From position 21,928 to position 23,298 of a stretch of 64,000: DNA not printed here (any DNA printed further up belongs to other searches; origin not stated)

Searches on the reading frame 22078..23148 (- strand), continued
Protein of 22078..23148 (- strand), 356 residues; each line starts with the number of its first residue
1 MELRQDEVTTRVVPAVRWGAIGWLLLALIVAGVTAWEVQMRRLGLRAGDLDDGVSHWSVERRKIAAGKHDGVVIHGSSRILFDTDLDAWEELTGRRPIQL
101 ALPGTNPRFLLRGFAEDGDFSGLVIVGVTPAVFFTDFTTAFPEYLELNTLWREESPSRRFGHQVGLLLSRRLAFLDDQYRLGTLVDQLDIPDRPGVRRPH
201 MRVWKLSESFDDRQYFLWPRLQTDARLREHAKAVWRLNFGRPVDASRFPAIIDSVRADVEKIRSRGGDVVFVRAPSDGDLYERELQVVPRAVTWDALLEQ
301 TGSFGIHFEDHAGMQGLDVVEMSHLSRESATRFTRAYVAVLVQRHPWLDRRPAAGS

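Call 36: search_protein_families(library=pfam, proteins=[L047:4502-5881:+, L048:2193-3083:+, L048:3080-4438:+, L048:7031-8350:+, L058:7094-8068:+, L049:7502-8659:+, L040:6897-8132:+, L065:7131-8717:+, L041:7535-8863:+, L041:8854-9867:+], max_evalue=0.001)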
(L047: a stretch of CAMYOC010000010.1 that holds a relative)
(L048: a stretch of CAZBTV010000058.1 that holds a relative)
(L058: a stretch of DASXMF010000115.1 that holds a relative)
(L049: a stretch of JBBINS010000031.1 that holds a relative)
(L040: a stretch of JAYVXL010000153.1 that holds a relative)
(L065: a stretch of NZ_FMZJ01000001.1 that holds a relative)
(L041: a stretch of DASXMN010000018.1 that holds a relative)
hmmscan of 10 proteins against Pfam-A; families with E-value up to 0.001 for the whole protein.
L047:4502-5881:+ (459 aa): 1 family
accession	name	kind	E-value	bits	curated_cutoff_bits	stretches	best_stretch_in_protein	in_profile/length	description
PF03435.24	Sacchrp_dh_NADP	-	1.1e-09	39.2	25.1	1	54-183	2-129/129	Saccharopine dehydrogenase NADP binding domain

L048:2193-3083:+ (296 aa): 1 family
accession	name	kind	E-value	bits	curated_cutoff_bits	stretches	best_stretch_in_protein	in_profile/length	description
PF21780.2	DUF6875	-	3.7e-55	187.2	24.5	1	67-233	3-159/178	Domain of unknown function (DUF6875)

L048:3080-4438:+ (452 aa): 7 families
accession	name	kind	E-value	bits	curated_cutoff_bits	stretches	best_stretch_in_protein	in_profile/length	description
PF01494.25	FAD_binding_3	-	1.8e-28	100.3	22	1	15-360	3-342/349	FAD binding domain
PF01266.30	DAO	-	4.1e-09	36.9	27.9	1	15-50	1-36/353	FAD dependent oxidoreductase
PF13450.12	NAD_binding_8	-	1.8e-05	25.3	21.9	1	18-48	1-31/68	NAD(P)-binding Rossmann-like domain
PF08491.16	SE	-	0.0001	21.9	20.1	0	306-369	132-200/276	Squalene epoxidase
PF07992.20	Pyr_redox_2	-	0.00017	21.6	26.1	0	10-68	139-198/291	Pyridine nucleotide-disulphide oxidoreductase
PF00070.33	Pyr_redox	-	0.00018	22.4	22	0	15-69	1-56/82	Pyridine nucleotide-disulphide oxidoreductase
PF00890.30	FAD_binding_2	-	0.00098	18.9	20.4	0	16-43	2-29/414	FAD binding domain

L048:7031-8350:+ (439 aa): 4 families
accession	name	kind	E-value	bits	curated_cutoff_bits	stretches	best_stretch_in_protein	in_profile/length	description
PF16576.10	HlyD_D23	-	3.7e-15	56.2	30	1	115-344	18-214/214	Barrel-sandwich domain of CusB or HlyD membrane-fusion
PF13437.12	HlyD_3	-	8.4e-12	46.2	22.2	1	227-341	2-106/106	HlyD family secretion protein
PF00529.27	CusB_dom_1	-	1e-08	35.8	26.5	1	89-412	2-89/89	Cation efflux system protein CusB domain 1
PF13533.13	Biotin_lipoyl_2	-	5e-05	23.5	29.8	0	118-148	2-32/32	Biotin-lipoyl like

L058:7094-8068:+ (324 aa): 2 families
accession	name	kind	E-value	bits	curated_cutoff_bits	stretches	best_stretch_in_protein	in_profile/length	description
PF00685.33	Sulfotransfer_1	-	2.2e-34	119.4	22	1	37-298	2-248/255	Sulfotransferase domain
PF13469.12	Sulfotransfer_3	-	1.1e-06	29.5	27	0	193-235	174-216/216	Sulfotransferase family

L049:7502-8659:+ (385 aa): 3 families
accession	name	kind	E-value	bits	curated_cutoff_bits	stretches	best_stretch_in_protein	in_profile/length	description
PF08541.16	ACP_syn_III_C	-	4.2e-33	113.8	26.6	1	244-332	2-90/90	3-Oxoacyl-[acyl-carrier-protein (ACP)] synthase III C terminal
PF08545.16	ACP_syn_III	-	9.6e-27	93.1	24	1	115-191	1-78/80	3-Oxoacyl-[acyl-carrier-protein (ACP)] synthase III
PF00108.29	Thiolase_N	-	9.6e-08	32.1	26.4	1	50-163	11-127/260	Thiolase, N-terminal domain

L040:6897-8132:+ (411 aa): 0 families

L065:7131-8717:+ (528 aa): 1 family
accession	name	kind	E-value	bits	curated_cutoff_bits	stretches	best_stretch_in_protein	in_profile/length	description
PF01921.24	tRNA-synt_1f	-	3.3e-139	464.2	27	1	18-370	1-359/360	tRNA synthetases class I (K)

L041:7535-8863:+ (442 aa): 0 families

L041:8854-9867:+ (337 aa): 9 families
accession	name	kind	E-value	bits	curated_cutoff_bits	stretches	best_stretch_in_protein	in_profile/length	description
PF08241.18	Methyltransf_11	-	1.7e-17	64.3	21.2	1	105-202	1-95/95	Methyltransferase domain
PF13847.12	Methyltransf_31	-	7.5e-17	61.8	27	1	101-213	4-114/145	Methyltransferase domain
PF13489.12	Methyltransf_23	-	1.5e-16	61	27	1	89-275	12-160/164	Methyltransferase domain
PF13649.12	Methyltransf_25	-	9.2e-16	58.8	27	1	104-198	1-97/97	Methyltransferase domain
PF08242.18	Methyltransf_12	-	2e-14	54.5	30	1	105-200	1-98/98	Methyltransferase domain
PF01209.24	Ubie_methyltran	-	1.2e-06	28.5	20.1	1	100-202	47-151/233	ubiE/COQ5 methyltransferase family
PF05175.20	MTS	-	9.5e-06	25.8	23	1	92-179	21-110/170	Methyltransferase small domain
PF06325.19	PrmA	-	7.8e-05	22.7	22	1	93-202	154-258/296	Ribosomal protein L11 methyltransferase (PrmA)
PF02353.26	CMAS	-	9.9e-05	22.2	27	1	97-202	59-164/273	Mycolic acid cyclopropane synthetase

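Call 39: list_cluster_members(proteins=[P0122, P0131, P0140, P0149, P0165, P0194, P0202, P0233, P0244, P0263])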
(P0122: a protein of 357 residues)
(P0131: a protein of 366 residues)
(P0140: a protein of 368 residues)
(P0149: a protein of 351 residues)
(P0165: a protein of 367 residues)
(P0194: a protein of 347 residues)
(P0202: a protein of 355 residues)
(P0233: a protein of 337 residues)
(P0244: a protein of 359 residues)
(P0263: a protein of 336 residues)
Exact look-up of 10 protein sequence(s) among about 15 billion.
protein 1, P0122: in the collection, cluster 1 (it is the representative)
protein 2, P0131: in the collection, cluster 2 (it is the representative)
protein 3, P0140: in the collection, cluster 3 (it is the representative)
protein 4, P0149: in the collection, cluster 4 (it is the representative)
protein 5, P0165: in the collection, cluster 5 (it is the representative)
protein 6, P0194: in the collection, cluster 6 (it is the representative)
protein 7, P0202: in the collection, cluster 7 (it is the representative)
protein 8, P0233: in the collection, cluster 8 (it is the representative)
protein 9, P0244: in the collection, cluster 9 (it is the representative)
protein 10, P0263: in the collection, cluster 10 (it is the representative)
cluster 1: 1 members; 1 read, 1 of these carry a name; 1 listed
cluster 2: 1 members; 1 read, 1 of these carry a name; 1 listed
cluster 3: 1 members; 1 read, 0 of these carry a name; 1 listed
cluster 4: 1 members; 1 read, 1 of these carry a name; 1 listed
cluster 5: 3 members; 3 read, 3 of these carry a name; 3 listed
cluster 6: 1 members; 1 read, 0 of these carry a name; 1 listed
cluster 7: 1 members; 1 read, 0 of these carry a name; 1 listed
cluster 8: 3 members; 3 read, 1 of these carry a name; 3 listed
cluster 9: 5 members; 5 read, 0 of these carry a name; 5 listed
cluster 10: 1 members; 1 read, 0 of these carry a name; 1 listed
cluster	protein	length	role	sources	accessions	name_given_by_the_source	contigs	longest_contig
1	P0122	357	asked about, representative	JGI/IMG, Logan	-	hypothetical protein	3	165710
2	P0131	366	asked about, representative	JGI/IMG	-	hypothetical protein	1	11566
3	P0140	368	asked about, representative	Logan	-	-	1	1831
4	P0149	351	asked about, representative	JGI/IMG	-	hypothetical protein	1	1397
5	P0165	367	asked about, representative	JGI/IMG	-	hypothetical protein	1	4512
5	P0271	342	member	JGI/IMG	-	hypothetical protein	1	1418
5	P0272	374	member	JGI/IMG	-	hypothetical protein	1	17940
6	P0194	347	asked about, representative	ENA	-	-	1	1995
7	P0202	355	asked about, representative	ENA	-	-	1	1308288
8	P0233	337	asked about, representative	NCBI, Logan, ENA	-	-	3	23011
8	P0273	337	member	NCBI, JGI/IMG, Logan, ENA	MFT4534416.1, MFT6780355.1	MAG: hypothetical protein ACJA1A_000270 [Saprospiraceae bacterium] | hypothetical protein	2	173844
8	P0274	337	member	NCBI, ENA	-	-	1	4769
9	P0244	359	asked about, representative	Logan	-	-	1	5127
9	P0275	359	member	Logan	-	-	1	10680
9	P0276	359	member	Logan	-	-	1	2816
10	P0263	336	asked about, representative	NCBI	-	-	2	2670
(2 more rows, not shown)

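Call 40: find_encoding_contigs(protein=P0202, flank=6000, max_places=2)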
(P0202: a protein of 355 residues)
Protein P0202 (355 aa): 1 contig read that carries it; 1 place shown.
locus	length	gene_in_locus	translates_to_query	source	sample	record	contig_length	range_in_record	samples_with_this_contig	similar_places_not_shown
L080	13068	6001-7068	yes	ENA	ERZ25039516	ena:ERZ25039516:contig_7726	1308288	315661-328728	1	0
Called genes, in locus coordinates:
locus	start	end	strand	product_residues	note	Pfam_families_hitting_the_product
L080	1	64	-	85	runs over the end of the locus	-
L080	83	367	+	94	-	-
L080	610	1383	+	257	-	PF01887:SAM_HAT_N, PF20257:SAM_HAT_C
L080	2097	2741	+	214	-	PF00156:Pribosyltran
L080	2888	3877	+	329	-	PF08240:ADH_N, PF00107:ADH_zinc_N, PF13602:ADH_zinc_N_2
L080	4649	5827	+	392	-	PF01408:GFO_IDH_MocA, PF22725:GFO_IDH_MocA_C3 (faint), PF19051:GFO_IDH_MocA_C2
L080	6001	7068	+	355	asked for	-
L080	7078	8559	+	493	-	PF03062:MBOAT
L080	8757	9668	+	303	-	PF17170:DUF5128 (faint), PF08450:SGL (faint), PF01436:NHL (faint)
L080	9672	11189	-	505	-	PF00171:Aldedh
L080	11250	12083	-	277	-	PF01557:FAA_hydrolase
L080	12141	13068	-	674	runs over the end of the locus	PF00211:Guanylate_cyc, PF13432:TPR_16 (faint), PF21033:RMD1-3 (faint), PF00515:TPR_1 (faint), PF07719:TPR_2 (faint), PF13176:TPR_7 (faint), PF25062:ARM_TT21_N (weak), PF13414:TPR_11 (weak), +6 more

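Call 41: find_encoding_contigs(protein=P0233, flank=6000, max_places=2)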
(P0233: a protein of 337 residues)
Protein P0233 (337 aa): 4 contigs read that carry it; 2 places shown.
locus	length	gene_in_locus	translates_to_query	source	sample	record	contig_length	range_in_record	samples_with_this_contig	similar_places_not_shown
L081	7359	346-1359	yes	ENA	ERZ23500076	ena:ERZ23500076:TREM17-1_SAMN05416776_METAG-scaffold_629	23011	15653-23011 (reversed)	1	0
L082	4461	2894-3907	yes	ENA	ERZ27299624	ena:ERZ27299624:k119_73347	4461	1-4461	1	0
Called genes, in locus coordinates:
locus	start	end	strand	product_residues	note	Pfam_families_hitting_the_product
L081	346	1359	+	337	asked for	-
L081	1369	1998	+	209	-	-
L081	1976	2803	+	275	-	PF03062:MBOAT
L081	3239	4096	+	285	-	PF13489:Methyltransf_23, PF13649:Methyltransf_25 (weak), PF13847:Methyltransf_31 (weak)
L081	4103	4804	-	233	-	PF11695:DUF3291 (weak)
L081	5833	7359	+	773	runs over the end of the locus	PF24885:TPR_NPHP3 (faint), PF17874:TPR_MalT, PF13374:TPR_10 (weak), PF13424:TPR_12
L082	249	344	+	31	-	-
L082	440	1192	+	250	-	PF19458:DUF5995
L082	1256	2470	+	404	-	PF00724:Oxidored_FMN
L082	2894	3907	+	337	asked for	-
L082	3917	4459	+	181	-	?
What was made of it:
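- Linkage persists with reversed gene order in two distant members, one of them from Saprospiraceae (Bacteroidota) (calls 39-41).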

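Call 52: find_encoding_contigs(protein=window:22078-23148:-, flank=10000, max_places=3)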
Protein window:22078-23148:- (356 aa): no gene with exactly this product is on record in the collection.

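Call 53: find_encoding_contigs(protein=P0002, flank=10000, max_places=2)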
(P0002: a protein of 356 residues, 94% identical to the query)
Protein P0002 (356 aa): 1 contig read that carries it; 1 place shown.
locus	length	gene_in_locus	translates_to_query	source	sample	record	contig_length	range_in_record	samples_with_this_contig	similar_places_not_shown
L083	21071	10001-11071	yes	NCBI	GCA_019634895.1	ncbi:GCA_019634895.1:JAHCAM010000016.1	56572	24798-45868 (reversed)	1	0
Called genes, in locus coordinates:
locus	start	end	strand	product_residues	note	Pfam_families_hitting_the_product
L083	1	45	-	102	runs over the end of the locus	-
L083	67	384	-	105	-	PF04972:BON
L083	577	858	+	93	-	-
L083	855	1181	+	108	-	PF07883:Cupin_2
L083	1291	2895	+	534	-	PF28492:Beta_helix_4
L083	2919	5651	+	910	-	PF07715:Plug, PF00593:TonB_dep_Rec_b-barrel, PF14905:OMP_b-brl_3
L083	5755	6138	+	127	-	PF20332:DUF6627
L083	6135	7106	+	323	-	PF13529:Peptidase_C39_2 (weak), PF13432:TPR_16, PF13431:TPR_17 (faint), PF13414:TPR_11 (weak)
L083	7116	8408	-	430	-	PF00324:AA_permease, PF03222:Trp_Tyr_perm (weak), PF03845:Spore_permease (weak), PF13520:AA_permease_2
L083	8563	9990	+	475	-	PF03062:MBOAT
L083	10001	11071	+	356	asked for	-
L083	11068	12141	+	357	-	-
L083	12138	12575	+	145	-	PF00582:Usp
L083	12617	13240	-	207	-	-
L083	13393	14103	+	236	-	PF12705:PDDEXK_1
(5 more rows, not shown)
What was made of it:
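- Checked: The same start and length are annotated in the 88%-identical MAG contig (call 53).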

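Call 54: predict_structure(alignment_id=A2)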
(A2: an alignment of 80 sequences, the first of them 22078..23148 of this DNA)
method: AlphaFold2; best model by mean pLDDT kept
length: 356 residues; sequences in the alignment: 80
mean_pLDDT: 93.4   pTM: 0.91
mean pLDDT of the five models: 93.4, 93.4, 93.3, 93.2, 93.0
residues with pLDDT >= 90: 295; 70-90: 48; 50-70: 10; < 50: 3
segments of 3 or more residues with pLDDT < 50: none
pLDDT, mean of each block of 10 residues (from residue 1): 61 88 98 98 96 94 91 97 98 97 94 96 98 84 84 96 97 95 89 84 93 97 97 88 94 98 98 97 96 98 98 98 98 99 95 76
secondary structure, 60 per line:
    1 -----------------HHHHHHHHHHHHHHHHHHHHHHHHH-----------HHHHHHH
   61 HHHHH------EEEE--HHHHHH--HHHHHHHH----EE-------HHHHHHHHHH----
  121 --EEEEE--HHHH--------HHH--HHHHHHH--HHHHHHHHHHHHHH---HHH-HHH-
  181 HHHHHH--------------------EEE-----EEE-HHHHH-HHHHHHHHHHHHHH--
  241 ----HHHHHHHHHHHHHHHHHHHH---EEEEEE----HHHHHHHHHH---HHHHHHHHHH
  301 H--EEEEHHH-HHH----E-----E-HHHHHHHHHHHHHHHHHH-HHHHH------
elements in order: H18-42 H54-65 E72-75 H78-83 H86-93 H107-116 E123-127 H130-133 H147-153 H156-169 H181-186 E207-209 E215-217 H219-223 H225-238 H245-264 E268-273 H278-287 H291-301 E304-307 H327-344 H346-350
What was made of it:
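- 22078..23148 (-): Paralog A, 356 aa: N-terminal membrane helix (about 18-42) followed by a DltD-like SGNH-fold domain. AlphaFold pLDDT 93.4, pTM 0.91 (call 54).
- On SGNH hydrolase superfamily: The high-confidence model (pLDDT 93.4) has strands at 72-75, about 98, 123-127, 268-273 and 304-307 (call 54). Its position after strand 2 comes from the model (call 54).
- The model of paralog A has pLDDT 93.4 and pTM 0.91 (call 54).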

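Call 56: fold_search(model_id=the predicted structure, library=pdb)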
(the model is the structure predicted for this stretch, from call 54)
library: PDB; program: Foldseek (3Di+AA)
matches with E <= 10: 1039; with E <= 0.001: 1
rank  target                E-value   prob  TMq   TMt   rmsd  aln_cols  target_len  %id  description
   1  6o93                  2.4e-04  1.00  0.33  0.30  14.1       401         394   13  D-alanyl transferase DltD from Enterococcus faecalis (released 2019-03-27)
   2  1deo_A                1.5e-03  0.99  0.32  0.45  12.6       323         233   12  RHAMNOGALACTURONAN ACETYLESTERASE FROM ASPERGILLUS ACULEATUS AT 1.55 A RESOLUTION WITH SO4 IN THE ACTIVE SITE (released 2000-04-26)
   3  3bma_B                1.6e-03  0.99  0.35  0.32  12.5       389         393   11  Crystal structure of D-alanyl-lipoteichoic acid synthetase from Streptococcus pneumoniae R6 (released 2007-12-25)
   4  3bma_E                1.7e-03  0.98  0.33  0.30  14.1       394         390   10  Crystal structure of D-alanyl-lipoteichoic acid synthetase from Streptococcus pneumoniae R6 (released 2007-12-25)
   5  3c1u                  3.1e-03  0.99  0.31  0.45  11.8       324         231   11  D192N mutant of Rhamnogalacturonan acetylesterase (released 2008-08-05)
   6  7tlv                  4.0e-03  1.00  0.34  0.52  10.1       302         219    8  Structure of Neisseria gonorrhoeae peptidoglycan O-acetyltransferase B (PatB) substituted with selenomethionine (released 2023-01-25)
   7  7tjb                  5.3e-03  0.98  0.32  0.47  10.9       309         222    9  Structure of Neisseria gonorrhoeae peptidoglycan O-acetyltransferase B (PatB) (released 2023-01-18)
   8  7trr                  1.0e-02  0.98  0.32  0.48  10.8       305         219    9  Structure of Neisseria gonorrhoeae peptidoglycan O-acetyltransferase B (PatB) with methylsulfonyl adduct (released 2023-02-01)
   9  9y83_D                1.2e-02  0.14  0.15  0.16  21.1       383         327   12  Crystal structure of Ornithine carbamoyltransferase from Burkholderia xenovorans (released 2025-09-24)
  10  4jgg_A                1.4e-02  0.99  0.33  0.59   7.5       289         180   11  Crystal Structure of TesA (released 2013-08-14)
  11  8tlb                  1.5e-02  0.98  0.32  0.50  10.4       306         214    7  Crystal structure of the peptidoglycan O-acetyltransferase B (PatB) from Campylobacter jejuni, catalytic domain (released 2024-12-18)
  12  4rsh_A                1.5e-02  1.00  0.33  0.62  10.0       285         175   10  Structure of a putative lipolytic protein of G-D-S-L family from Desulfitobacterium hafniense DCB-2 (released 2014-11-19)
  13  2o14                  1.5e-02  0.97  0.31  0.31   8.8       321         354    8  X-Ray Crystal Structure of Protein YXIM_BACsu from Bacillus subtilis. Northeast Structural Genomics Consortium Target SR (released 2006-12-12)
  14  8gr2                  1.8e-02  0.98  0.32  0.50  10.5       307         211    7  Crystal structure of the GDSL-family esterase CJ0610C from Campylobacter jejuni (released 2022-11-16)
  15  3mil_B                2.0e-02  0.99  0.34  0.48   6.6       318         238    9  Crystal structure of isoamyl acetate-hydrolyzing esterase from Saccharomyces cerevisiae (released 2010-11-24)
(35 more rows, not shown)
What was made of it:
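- On DltD family (PF04914): Helix at 18-42, insert at about 134-245, and DltD as the best structural match (calls 54, 56).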
